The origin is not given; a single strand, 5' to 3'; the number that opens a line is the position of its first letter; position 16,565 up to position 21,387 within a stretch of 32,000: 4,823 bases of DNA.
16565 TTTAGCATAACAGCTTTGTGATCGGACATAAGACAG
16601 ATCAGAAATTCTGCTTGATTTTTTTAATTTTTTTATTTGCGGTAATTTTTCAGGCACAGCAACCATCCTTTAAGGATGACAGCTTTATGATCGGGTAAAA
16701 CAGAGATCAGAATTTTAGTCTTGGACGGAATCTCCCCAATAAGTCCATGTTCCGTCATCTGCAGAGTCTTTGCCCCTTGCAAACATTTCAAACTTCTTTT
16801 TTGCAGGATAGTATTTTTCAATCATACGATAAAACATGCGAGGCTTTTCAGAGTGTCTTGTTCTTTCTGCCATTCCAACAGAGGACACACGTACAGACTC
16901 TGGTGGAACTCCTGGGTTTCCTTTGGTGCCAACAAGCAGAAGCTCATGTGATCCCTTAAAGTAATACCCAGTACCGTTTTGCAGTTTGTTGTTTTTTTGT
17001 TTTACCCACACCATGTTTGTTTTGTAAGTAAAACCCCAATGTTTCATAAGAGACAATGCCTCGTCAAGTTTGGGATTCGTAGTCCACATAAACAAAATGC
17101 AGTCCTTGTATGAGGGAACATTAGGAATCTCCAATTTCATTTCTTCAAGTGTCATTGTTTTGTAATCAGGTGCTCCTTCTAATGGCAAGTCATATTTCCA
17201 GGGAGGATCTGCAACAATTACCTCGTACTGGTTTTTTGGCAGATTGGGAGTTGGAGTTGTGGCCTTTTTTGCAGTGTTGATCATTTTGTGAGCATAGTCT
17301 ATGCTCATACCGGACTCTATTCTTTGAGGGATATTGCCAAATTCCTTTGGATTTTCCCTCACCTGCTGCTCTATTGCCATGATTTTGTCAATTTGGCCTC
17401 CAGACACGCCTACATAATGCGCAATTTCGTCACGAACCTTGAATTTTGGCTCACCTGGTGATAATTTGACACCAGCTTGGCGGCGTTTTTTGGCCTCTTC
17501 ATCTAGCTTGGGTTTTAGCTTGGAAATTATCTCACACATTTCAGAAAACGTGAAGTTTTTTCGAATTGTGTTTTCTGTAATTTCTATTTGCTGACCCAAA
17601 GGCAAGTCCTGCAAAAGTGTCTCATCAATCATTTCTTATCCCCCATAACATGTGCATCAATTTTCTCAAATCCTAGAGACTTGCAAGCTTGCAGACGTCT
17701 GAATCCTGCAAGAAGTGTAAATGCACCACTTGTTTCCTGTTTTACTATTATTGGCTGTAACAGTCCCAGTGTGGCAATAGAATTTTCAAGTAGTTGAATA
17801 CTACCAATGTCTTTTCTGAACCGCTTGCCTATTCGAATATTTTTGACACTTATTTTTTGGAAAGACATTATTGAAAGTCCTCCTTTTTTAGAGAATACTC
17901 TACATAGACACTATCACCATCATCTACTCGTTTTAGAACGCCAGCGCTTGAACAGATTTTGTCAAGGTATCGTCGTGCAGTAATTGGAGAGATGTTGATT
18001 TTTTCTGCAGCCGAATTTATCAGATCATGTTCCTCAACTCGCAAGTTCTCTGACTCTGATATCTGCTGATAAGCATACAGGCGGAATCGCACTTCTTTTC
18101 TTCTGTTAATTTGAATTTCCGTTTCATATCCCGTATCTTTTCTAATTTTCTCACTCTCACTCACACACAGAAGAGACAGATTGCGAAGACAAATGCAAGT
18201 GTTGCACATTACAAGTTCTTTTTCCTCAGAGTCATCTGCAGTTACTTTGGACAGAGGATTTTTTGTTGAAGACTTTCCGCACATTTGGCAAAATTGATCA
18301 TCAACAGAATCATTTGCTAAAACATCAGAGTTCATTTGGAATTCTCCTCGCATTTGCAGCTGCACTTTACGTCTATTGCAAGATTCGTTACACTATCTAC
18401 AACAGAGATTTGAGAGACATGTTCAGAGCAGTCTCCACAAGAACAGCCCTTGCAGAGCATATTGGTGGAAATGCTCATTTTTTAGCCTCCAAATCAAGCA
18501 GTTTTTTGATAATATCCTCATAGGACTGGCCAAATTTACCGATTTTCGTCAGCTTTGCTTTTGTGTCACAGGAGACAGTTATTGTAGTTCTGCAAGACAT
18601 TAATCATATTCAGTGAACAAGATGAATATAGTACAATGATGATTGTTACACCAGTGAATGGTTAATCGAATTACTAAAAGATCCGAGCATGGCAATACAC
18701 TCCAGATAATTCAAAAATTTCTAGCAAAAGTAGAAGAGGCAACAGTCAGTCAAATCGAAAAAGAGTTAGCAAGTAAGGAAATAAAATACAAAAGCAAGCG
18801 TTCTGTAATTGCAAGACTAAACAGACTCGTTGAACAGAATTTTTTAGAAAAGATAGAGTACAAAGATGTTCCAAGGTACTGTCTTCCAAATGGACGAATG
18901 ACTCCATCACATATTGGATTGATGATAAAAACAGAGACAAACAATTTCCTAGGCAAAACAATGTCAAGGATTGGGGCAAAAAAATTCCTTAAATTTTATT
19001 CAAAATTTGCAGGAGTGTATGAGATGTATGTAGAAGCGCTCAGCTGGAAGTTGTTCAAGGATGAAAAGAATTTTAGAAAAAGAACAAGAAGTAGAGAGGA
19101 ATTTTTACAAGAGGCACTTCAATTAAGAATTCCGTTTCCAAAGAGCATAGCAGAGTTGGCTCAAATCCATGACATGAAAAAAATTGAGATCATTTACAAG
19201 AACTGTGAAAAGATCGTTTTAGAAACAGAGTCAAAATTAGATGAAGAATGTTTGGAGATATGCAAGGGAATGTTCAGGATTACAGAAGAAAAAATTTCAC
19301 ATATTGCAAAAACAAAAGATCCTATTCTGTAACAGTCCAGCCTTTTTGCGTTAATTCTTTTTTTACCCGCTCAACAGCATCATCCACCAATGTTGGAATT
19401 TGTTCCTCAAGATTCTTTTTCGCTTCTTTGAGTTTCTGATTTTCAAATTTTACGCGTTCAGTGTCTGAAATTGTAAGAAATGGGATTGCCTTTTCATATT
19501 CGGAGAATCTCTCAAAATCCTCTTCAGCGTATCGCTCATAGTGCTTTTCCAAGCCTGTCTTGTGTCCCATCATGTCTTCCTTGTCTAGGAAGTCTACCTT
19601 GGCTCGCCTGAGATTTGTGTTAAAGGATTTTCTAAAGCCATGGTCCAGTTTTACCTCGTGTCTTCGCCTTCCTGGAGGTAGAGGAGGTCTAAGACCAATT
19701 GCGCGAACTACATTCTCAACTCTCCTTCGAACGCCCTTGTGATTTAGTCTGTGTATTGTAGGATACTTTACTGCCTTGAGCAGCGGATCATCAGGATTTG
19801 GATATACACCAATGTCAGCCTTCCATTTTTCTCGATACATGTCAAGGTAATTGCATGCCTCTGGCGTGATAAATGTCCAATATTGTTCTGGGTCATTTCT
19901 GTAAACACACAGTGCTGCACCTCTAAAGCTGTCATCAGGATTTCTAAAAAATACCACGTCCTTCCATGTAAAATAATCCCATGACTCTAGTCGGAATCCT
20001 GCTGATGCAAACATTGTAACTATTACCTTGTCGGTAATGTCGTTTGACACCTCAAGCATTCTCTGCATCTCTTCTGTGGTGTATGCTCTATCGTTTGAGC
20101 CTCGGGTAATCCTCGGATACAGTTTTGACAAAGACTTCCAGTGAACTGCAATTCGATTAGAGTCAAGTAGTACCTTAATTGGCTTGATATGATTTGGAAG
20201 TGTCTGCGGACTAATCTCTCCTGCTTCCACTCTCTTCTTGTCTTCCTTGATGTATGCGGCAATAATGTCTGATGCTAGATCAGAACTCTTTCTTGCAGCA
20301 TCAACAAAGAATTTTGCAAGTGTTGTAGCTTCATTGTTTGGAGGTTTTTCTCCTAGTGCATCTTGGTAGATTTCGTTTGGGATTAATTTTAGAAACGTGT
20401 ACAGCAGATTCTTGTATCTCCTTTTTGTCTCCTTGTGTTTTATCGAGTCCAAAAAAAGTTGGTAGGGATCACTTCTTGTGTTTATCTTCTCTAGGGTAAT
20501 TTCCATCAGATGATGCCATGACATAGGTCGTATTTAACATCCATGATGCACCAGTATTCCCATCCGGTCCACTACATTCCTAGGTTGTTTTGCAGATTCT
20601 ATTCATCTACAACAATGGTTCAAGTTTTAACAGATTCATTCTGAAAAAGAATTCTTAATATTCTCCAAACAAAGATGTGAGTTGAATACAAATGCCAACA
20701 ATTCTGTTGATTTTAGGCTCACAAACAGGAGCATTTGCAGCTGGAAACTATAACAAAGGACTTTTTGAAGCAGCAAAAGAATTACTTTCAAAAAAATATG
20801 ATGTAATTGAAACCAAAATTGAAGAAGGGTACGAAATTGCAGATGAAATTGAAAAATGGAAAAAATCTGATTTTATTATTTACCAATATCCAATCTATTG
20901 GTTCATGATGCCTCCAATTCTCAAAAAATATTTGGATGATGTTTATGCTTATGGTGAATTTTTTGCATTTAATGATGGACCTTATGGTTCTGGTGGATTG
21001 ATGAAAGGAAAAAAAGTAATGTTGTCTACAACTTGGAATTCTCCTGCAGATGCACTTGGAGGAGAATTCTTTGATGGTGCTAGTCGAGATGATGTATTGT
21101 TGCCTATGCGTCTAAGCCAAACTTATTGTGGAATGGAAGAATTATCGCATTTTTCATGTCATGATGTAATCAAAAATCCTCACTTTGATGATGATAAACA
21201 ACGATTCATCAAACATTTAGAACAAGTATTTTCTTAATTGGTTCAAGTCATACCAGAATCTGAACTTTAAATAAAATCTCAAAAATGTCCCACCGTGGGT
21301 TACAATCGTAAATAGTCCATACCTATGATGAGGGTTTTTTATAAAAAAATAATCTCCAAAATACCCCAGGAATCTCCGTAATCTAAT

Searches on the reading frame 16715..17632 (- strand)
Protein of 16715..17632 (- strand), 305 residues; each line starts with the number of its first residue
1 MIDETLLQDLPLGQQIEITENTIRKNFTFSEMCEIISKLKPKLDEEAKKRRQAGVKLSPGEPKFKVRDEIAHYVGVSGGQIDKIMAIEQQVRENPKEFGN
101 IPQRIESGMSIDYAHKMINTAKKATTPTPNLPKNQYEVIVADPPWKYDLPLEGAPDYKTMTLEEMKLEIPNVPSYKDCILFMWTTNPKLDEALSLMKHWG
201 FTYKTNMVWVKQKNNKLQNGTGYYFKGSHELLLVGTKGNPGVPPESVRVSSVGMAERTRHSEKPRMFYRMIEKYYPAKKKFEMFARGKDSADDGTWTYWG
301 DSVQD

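Call 62: search_protein_families(library=padloc, proteins=[window:16715-17632:-], max_evalue=0.001)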
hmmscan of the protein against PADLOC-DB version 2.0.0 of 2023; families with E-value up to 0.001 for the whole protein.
window:16715-17632:- (305 aa): 2 families
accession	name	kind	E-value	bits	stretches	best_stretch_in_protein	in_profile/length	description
PDLC03262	MTase_II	-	2.2e-43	146.4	1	130-304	4-181/204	Type II methyltransferase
PDLC03221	MTase_II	-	9e-21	72.5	1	133-302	18-191/272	Type II methyltransferase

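Call 63: search_protein_families(library=pfam, proteins=[window:16715-17632:-], max_evalue=0.001)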
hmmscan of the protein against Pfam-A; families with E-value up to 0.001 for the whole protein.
window:16715-17632:- (305 aa): 1 family
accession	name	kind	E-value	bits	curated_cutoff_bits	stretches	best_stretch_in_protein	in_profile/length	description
PF05063.20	MT-A70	-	6.1e-26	91.8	23.9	1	136-301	1-171/172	MT-A70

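Call 77: search_protein_families(library=ncbifam, proteins=[window:16715-17632:-], max_evalue=0.01)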
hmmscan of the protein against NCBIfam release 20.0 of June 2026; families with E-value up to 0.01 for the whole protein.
window:16715-17632:- (305 aa): 0 families

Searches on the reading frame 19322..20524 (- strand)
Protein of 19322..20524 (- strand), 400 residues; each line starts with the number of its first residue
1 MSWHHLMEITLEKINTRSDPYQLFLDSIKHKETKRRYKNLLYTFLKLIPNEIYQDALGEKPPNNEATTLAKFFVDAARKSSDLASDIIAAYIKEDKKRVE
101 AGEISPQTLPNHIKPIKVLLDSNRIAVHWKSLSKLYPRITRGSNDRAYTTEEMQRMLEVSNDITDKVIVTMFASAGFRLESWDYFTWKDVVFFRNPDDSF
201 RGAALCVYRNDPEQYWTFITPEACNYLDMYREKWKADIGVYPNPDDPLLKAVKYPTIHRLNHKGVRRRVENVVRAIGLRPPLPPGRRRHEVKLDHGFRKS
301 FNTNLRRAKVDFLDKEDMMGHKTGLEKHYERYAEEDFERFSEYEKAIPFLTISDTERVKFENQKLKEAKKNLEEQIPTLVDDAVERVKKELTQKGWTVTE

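Call 63: search_protein_families(library=pfam, proteins=[window:19322-20524:-], max_evalue=0.001)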
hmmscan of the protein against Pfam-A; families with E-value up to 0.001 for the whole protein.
window:19322-20524:- (400 aa): 1 family
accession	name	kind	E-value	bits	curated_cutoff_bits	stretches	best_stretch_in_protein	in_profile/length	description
PF00589.27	Phage_integrase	-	0.00023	21.4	27.1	0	258-336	103-169/172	Phage integrase family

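Call 77: search_protein_families(library=ncbifam, proteins=[window:19322-20524:-], max_evalue=0.01)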
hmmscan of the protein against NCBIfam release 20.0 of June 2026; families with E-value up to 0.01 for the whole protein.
window:19322-20524:- (400 aa): 1 family
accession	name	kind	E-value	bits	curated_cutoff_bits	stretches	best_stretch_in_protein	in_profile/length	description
NF040815.2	recomb_XerA_Arch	equivalog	1.1e-08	34.9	220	1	67-322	22-243/263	site-specific tyrosine recombinase/integron integrase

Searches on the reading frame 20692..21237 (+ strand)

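Call 63: search_protein_families(library=pfam, proteins=[window:20692-21237:+], max_evalue=0.001)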
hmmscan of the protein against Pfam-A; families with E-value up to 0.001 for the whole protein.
window:20692-21237:+ (181 aa): 2 families
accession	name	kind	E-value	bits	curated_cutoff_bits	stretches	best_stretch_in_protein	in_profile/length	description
PF02525.22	Flavodoxin_2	-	5.7e-31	108.2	27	1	3-176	2-194/198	Flavodoxin-like fold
PF03358.20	FMN_red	-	0.00054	20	24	0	44-86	56-98/152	NADPH-dependent FMN reductase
